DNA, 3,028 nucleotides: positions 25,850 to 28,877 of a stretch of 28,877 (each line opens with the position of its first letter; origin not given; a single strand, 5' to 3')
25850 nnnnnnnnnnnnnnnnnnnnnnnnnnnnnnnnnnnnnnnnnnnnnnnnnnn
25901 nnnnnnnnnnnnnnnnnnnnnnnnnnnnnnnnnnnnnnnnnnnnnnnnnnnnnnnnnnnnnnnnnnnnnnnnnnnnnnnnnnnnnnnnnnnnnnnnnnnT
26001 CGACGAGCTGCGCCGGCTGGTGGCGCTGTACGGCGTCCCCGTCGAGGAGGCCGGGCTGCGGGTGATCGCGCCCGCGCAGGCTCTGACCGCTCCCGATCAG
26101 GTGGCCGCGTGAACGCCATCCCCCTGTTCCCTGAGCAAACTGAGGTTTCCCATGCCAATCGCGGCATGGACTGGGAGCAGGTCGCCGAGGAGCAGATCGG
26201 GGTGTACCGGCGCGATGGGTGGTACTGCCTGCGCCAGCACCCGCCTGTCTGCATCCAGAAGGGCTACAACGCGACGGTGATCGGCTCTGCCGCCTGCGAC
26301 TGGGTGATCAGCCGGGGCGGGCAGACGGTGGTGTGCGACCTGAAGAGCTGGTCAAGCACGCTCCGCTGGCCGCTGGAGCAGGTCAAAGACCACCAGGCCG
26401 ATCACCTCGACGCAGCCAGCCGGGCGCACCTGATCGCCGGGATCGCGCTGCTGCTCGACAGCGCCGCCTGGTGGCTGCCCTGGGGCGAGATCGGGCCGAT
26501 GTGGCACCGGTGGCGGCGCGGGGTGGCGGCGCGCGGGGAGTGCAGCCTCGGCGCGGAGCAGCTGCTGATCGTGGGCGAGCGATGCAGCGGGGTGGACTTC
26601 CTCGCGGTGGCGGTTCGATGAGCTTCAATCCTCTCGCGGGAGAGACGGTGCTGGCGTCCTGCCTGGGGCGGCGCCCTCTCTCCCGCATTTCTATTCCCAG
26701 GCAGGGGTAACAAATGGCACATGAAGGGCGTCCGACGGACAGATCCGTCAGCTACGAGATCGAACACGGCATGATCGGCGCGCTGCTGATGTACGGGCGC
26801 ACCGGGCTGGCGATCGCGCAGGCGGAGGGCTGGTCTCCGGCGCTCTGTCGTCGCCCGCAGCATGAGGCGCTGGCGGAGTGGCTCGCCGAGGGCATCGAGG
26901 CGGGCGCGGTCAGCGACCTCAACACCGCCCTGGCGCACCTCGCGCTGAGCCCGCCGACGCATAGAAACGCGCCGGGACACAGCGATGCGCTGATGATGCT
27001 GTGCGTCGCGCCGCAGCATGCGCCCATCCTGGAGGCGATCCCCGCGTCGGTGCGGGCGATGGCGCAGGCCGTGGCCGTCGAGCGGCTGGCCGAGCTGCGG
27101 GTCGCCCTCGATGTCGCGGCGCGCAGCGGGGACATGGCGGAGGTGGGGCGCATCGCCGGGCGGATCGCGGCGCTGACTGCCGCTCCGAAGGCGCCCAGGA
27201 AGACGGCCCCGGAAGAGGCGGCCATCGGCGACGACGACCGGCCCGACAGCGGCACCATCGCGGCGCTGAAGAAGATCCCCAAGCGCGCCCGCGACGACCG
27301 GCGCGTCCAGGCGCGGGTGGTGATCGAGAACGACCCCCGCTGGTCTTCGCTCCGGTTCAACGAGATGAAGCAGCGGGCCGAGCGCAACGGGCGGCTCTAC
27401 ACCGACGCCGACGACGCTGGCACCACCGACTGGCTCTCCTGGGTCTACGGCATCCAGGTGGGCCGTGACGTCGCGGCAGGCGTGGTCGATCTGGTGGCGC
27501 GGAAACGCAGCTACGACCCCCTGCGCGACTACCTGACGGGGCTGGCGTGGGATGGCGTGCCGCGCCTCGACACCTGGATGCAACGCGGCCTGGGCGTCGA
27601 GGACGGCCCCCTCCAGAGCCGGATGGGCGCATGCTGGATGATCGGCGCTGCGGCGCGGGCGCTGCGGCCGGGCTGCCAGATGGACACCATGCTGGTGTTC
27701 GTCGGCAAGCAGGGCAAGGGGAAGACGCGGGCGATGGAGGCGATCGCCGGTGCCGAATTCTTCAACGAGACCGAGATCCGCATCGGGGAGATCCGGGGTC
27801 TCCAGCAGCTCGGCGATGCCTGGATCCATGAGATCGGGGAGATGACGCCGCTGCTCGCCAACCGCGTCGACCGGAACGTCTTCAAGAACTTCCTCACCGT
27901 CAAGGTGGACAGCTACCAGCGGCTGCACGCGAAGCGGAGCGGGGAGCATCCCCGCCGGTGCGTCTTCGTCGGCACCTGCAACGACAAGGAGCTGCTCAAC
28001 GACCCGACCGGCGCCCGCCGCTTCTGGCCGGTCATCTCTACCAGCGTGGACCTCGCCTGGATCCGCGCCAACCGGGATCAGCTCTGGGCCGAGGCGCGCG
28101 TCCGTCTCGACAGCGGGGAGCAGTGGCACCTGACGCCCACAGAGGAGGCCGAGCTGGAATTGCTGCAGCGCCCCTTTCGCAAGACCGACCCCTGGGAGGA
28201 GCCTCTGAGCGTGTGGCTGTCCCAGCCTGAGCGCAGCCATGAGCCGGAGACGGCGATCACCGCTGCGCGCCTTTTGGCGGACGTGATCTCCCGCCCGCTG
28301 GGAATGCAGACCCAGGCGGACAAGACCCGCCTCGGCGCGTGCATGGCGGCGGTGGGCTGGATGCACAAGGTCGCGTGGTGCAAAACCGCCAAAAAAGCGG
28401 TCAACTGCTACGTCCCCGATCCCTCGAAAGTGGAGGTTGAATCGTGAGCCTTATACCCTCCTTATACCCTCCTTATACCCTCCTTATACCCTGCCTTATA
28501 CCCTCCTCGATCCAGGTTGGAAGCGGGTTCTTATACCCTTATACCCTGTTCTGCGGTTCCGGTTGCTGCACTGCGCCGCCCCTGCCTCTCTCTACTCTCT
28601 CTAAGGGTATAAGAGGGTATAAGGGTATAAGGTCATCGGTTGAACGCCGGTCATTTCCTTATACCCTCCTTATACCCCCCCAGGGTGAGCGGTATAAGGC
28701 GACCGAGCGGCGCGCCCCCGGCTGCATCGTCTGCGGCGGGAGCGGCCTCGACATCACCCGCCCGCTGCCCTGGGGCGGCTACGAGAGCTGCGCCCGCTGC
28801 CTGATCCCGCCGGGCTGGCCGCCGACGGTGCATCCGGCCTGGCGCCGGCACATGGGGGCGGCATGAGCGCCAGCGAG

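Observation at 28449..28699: Thirteen-copy 11-bp iteron field directly after the helicase gene: probable replication origin with a symmetric architecture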

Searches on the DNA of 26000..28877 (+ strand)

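Call 7: search_dna_similar(query=window:26000-28877:+, collection=phages, mode=distant, max_rows=20)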
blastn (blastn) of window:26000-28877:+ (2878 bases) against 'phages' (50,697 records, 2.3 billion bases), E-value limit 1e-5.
Records with a match: 8; places in all: 8; records where one place covers at least 80% of the query: 0.
Best place of each record, by identity: 60-80% 8.
By first word of the organism name: Ralstonia 4; Pseudomonas 3; Burkholderia 1.
By host as written in the record: Ralstonia solanacearum 3; Pseudomonas aeruginosa ST773 (NDM-1-producing) 1; Pseudomonas aeruginosa 1; Pseudomonas aeruginosa PA14 1; Burkholderia pseudomallei 1; Ralstonia solanacearum R300, UW27 1.
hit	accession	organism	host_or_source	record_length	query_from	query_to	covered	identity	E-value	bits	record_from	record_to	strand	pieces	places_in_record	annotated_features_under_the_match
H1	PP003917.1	Pseudomonas phage vB_Pae_U5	Pseudomonas aeruginosa ST773 ...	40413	1493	1728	8%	68.3%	1e-10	76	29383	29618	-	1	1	DNA primase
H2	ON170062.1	Ralstonia phage YO023_3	Ralstonia solanacearum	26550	1471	1695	8%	68.3%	6e-9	70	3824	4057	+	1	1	record has no annotation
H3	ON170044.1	Ralstonia phage YO015_5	Ralstonia solanacearum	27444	1471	1695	8%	67.9%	6e-9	70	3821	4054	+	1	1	record has no annotation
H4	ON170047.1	Ralstonia phage YO016_5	Ralstonia solanacearum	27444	1471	1695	8%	67.9%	6e-9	70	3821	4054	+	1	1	record has no annotation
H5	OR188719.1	Pseudomonas phage LPPA36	Pseudomonas aeruginosa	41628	1509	1728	8%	67.9%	3e-7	65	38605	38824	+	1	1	hypothetical protein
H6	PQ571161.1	Pseudomonas phage Haddon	Pseudomonas aeruginosa PA14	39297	1517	1728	7%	68.5%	2e-8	69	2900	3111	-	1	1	DNA helicase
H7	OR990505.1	Burkholderia phage vB_HM795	Burkholderia pseudomallei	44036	1636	1787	5%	69.1%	9e-7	64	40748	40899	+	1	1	putative virulence associated protein E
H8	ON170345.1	Ralstonia phage YO375_1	Ralstonia solanacearum R300, UW27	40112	1471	1578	4%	74.1%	9e-7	64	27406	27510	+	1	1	record has no annotation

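Call 51: search_rna_families(source=window, start=28200, end=28877, threshold=evalue, max_evalue=1)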
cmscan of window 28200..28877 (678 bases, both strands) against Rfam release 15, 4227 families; matches with E-value up to 1: 0.
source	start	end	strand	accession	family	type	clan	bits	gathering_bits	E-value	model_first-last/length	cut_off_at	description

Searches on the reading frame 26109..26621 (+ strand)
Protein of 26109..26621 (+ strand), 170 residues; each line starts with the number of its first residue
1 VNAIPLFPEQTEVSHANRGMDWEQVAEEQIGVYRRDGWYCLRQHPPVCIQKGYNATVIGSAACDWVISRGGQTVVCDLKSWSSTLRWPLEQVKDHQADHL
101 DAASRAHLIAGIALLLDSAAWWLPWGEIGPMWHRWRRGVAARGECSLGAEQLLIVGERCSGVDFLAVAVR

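Call 54: search_protein_families(library=phrogs, proteins=[window:26109-26621:+], max_evalue=0.001)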
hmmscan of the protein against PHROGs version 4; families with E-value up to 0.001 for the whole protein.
window:26109-26621:+ (170 aa): 1 family
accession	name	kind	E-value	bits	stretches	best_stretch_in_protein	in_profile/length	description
phrog_843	-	DNA, RNA and nucleotide metabolism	1.4e-10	42.1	1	12-133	4-130/177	Holliday junction resolvase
